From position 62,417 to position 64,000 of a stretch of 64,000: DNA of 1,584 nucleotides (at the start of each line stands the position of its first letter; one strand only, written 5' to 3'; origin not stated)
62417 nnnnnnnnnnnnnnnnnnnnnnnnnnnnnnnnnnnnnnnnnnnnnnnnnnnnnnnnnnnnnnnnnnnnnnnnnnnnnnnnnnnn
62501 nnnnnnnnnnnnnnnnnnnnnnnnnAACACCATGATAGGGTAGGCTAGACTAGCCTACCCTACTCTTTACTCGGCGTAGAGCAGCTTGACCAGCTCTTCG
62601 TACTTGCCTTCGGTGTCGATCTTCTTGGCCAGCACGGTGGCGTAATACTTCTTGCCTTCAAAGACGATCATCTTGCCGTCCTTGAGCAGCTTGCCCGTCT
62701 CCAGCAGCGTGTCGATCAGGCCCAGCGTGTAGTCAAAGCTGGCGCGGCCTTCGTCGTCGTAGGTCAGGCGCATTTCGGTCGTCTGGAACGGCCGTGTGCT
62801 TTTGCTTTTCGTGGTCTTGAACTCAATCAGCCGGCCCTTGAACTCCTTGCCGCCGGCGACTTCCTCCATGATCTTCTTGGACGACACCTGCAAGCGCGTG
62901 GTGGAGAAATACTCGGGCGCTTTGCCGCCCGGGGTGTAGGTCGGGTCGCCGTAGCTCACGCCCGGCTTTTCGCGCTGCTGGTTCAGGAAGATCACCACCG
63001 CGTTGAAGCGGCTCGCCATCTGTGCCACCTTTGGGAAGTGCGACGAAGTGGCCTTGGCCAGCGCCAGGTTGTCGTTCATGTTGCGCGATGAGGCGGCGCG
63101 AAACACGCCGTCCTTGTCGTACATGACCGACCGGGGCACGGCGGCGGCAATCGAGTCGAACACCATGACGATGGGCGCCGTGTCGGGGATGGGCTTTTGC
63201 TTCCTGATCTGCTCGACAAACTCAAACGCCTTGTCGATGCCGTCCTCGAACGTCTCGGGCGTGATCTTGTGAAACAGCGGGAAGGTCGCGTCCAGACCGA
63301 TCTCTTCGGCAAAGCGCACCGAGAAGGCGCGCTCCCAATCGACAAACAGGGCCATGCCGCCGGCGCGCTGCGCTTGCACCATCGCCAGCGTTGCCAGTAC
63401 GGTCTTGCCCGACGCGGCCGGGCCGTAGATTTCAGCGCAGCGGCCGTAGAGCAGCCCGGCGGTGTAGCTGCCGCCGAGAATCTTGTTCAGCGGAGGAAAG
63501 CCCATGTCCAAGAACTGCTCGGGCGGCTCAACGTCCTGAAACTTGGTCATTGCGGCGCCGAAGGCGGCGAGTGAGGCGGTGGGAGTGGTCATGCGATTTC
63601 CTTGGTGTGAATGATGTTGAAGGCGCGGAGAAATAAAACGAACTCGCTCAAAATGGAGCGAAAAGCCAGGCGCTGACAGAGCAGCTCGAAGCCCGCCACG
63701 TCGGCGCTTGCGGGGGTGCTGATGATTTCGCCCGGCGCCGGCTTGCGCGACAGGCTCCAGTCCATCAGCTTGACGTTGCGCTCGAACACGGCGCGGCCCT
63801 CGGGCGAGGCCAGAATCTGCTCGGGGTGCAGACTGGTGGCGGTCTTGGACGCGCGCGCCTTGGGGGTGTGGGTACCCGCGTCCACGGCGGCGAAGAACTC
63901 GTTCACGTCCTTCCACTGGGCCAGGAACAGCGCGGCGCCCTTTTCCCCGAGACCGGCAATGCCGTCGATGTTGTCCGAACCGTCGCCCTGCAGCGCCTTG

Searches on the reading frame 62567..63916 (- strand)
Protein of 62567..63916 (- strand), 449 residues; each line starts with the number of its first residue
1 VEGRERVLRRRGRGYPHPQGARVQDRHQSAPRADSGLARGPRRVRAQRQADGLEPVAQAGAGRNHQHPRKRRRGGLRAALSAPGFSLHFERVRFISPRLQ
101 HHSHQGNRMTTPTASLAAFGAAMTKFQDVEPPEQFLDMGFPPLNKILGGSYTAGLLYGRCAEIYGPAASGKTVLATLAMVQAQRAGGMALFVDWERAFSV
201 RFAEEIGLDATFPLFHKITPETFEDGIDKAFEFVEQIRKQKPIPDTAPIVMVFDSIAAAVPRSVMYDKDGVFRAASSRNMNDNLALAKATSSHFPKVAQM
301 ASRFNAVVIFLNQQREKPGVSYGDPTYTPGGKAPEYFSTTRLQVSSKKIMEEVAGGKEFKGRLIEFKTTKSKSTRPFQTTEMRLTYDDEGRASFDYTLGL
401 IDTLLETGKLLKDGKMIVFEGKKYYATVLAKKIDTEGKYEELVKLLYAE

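Call 9: search_protein_families(library=phrogs, proteins=[window:62567-63916:-], max_evalue=0.001)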
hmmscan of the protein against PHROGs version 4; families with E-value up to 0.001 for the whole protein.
window:62567-63916:- (449 aa): 3 families
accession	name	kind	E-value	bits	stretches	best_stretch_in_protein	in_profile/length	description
phrog_97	-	other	1.6e-64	219.9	2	113-349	17-256/506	UvsX-like recombinase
phrog_9666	-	unknown function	1.3e-49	170.1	2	171-430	486-745/779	-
phrog_8337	-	DNA, RNA and nucleotide metabolism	4.5e-15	56.8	1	125-347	39-242/273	DNA repair protein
